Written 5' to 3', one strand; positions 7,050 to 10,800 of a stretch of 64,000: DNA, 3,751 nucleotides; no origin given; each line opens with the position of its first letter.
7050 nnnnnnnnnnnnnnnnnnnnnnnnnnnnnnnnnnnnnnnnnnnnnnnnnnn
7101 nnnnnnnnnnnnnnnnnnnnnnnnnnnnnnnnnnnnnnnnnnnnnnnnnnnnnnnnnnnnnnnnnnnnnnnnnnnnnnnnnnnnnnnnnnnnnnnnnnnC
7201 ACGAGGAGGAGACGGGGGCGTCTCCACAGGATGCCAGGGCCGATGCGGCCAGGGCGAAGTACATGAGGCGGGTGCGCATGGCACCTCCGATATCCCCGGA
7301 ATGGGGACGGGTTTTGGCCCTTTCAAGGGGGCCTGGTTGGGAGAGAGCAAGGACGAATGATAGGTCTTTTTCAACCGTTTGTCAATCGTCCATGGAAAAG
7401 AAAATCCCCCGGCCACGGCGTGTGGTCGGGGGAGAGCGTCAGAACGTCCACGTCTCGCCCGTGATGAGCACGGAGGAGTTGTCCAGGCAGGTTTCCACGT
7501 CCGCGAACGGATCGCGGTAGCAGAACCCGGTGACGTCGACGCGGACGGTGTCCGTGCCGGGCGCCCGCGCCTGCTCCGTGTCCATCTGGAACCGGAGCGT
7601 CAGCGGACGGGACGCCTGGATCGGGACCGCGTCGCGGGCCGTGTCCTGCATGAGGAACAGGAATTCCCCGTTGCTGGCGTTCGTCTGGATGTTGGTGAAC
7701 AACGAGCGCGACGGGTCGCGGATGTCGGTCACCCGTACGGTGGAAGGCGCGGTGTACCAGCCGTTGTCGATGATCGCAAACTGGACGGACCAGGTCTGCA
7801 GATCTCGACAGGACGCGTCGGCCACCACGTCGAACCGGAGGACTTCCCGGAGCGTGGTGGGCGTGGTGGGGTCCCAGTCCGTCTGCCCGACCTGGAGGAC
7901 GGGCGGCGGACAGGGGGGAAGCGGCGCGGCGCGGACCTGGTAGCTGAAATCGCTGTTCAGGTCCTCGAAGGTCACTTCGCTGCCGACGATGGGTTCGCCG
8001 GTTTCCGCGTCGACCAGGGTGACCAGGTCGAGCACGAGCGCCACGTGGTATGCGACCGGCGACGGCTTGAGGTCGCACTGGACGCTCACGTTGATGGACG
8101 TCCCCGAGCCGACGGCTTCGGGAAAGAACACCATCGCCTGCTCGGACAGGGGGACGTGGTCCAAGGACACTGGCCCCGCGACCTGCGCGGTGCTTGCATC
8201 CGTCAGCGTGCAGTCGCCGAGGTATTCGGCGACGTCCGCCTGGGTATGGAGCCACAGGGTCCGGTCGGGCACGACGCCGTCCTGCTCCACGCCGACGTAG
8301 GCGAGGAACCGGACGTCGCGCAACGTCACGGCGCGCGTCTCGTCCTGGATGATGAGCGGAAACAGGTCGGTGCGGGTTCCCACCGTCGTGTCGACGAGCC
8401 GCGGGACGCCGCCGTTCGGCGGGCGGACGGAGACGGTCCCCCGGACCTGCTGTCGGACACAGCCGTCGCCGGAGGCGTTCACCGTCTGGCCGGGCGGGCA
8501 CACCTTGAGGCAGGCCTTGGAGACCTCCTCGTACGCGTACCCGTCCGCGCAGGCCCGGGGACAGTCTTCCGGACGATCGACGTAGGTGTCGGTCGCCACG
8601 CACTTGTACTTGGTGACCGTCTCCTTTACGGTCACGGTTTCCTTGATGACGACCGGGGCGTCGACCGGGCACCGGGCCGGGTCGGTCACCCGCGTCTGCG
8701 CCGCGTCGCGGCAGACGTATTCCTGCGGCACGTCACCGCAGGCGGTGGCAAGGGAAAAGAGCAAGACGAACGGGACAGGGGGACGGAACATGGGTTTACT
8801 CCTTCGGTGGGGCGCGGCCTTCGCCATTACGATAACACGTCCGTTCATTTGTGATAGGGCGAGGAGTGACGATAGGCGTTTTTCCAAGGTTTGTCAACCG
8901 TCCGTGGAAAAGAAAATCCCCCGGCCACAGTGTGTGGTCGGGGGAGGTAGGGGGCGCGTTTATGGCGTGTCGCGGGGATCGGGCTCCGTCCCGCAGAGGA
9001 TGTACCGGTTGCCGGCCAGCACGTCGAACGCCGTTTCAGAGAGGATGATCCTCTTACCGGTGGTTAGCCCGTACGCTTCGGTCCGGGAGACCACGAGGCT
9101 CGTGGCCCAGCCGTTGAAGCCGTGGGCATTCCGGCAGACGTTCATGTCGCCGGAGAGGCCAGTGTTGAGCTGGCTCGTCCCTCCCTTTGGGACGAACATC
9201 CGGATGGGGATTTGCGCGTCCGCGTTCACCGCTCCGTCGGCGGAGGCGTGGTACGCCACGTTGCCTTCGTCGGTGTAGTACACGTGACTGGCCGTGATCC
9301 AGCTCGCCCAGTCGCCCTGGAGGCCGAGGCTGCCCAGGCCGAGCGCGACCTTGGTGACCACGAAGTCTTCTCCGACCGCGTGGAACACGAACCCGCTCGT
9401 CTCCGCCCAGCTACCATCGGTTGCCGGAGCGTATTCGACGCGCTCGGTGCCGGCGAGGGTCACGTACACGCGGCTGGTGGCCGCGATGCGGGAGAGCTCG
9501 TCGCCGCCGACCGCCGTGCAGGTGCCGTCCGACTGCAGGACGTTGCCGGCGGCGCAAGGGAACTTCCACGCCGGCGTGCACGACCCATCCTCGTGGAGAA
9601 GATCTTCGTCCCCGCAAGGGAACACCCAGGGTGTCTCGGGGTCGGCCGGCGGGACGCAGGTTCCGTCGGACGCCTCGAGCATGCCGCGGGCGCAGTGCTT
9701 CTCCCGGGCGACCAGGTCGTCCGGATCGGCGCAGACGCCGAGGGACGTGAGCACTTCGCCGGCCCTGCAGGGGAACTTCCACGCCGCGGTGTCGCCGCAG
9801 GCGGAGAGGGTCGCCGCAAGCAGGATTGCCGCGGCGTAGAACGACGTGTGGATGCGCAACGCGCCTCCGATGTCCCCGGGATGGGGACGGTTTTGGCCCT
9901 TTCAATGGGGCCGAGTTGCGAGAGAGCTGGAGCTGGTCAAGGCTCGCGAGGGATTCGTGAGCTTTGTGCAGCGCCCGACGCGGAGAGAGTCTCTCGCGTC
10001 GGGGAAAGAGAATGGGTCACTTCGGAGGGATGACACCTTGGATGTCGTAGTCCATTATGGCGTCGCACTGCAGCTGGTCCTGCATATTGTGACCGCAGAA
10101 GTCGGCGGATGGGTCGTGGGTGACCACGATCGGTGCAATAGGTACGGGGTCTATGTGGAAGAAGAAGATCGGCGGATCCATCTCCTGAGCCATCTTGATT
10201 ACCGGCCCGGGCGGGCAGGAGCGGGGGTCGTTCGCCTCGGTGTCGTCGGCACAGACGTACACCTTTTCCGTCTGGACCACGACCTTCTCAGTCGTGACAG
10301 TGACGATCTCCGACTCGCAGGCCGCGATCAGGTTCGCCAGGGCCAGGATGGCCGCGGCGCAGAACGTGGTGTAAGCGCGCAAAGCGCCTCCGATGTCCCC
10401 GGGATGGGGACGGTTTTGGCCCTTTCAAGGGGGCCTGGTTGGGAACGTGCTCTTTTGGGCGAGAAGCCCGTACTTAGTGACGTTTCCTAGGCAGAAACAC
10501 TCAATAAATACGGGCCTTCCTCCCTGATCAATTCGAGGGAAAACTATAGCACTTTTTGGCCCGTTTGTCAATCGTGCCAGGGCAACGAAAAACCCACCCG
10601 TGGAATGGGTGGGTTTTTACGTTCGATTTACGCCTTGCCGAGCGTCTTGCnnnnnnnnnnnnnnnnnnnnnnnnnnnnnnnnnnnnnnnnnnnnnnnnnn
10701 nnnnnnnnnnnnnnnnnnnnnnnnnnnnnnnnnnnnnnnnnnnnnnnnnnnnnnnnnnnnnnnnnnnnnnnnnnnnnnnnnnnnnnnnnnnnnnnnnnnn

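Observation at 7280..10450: Conserved two-hairpin 5' leader upstream of three of the four lipoprotein paralogs, two of them with TTG start codons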

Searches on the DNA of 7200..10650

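Call 39: search_rna_families(source=window, start=7200, end=10650, threshold=evalue, max_evalue=10, show_alignments=3)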
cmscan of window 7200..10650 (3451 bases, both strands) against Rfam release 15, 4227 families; matches with E-value up to 10: 10.
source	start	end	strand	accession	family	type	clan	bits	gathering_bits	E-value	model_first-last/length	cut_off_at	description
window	10451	10532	-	RF00781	mir-505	Gene; miRNA;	-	23.2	60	0.14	1-83/83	no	mir-505 microRNA precursor family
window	10588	10621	-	RF01772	rnk_pseudo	Cis-reg; leader;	-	19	55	6.4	70-100/108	no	Pseudomonas rnk leader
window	8893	8945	+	RF03050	RAGATH-25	Gene; sRNA;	-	18.9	49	0.25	1-50/50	no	RAGATH-25 RNA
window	7370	7433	+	RF03050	RAGATH-25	Gene; sRNA;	-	18.8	49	0.26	1-50/50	no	RAGATH-25 RNA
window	8957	9098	+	RF02206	WT1-AS_4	Gene; lncRNA;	-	16.9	60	3.8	1-134/134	no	WT1 antisense RNA conserved region 4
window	7885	7904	-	RF01322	CRISPR-DR9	Gene; CRISPR;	-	16.3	45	7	6-25/37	no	CRISPR RNA direct repeat element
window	7684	7743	-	RF01524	TB10Cs1H3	Gene; snRNA; snoRNA; HACA-box;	-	15.9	50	9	1-73/73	no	Trypanosomatid snoRNA TB10cs1H3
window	9016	9061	-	RF01307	sR55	Gene; snRNA; snoRNA; CD-box;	-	14.1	35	8.5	1-65/65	no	Small nucleolar RNA sR55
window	7398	7477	-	RF02837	anti-hemB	Gene; sRNA;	-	14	49.5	9.2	1-81/81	no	Burkholderia RNA 7 (anti-hemB)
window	8718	8791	-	RF02174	SMAD5-AS1_2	Gene; lncRNA;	-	13.1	50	5.1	1-129/129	no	SMAD5 antisense RNA 1 conserved region 2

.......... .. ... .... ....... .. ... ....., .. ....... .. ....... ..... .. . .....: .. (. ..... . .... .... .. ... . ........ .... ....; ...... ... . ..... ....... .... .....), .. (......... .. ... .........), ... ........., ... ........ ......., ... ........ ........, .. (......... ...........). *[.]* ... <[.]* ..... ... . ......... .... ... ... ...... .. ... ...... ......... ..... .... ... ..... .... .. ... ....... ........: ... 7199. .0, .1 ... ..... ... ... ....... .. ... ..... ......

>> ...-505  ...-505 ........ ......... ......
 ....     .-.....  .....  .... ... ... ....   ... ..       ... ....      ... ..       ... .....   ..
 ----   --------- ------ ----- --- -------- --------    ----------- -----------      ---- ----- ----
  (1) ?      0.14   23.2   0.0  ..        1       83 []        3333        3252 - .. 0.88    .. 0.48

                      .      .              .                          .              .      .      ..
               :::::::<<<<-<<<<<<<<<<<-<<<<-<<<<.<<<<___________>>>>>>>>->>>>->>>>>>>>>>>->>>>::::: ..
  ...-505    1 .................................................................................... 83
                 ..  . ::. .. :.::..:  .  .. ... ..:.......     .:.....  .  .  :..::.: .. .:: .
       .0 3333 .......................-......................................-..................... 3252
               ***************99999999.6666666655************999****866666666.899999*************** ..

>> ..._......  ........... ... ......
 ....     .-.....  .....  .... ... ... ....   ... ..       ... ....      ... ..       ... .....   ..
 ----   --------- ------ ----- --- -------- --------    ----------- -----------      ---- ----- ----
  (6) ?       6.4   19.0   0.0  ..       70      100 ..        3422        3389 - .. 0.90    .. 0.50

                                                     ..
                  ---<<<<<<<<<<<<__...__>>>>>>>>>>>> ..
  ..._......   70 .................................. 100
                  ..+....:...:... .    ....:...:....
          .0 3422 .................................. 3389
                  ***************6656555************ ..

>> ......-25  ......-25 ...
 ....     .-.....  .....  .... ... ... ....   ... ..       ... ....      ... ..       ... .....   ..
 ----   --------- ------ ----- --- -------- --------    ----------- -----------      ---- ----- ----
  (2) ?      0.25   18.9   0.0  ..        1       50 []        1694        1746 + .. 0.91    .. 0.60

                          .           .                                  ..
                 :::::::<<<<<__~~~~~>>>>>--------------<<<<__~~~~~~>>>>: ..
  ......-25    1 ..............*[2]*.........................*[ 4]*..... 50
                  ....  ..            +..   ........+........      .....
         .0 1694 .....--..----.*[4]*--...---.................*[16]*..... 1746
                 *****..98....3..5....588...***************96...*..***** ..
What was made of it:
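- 10458..10523 (-): Long (~27 bp) near-perfect hairpin in the upstream part of the par4 5' UTR. It is conserved in 5 genomes. Call 39 shows only a chance-level miRNA-like hit.
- On Any Rfam 15 family: No match overlapping the three leaders even at E<=10 (call 39).
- On RNA thermometer (ROSE, fourU): No Rfam hit (call 39).
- No Rfam family matches even at E<=10 (call 39).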
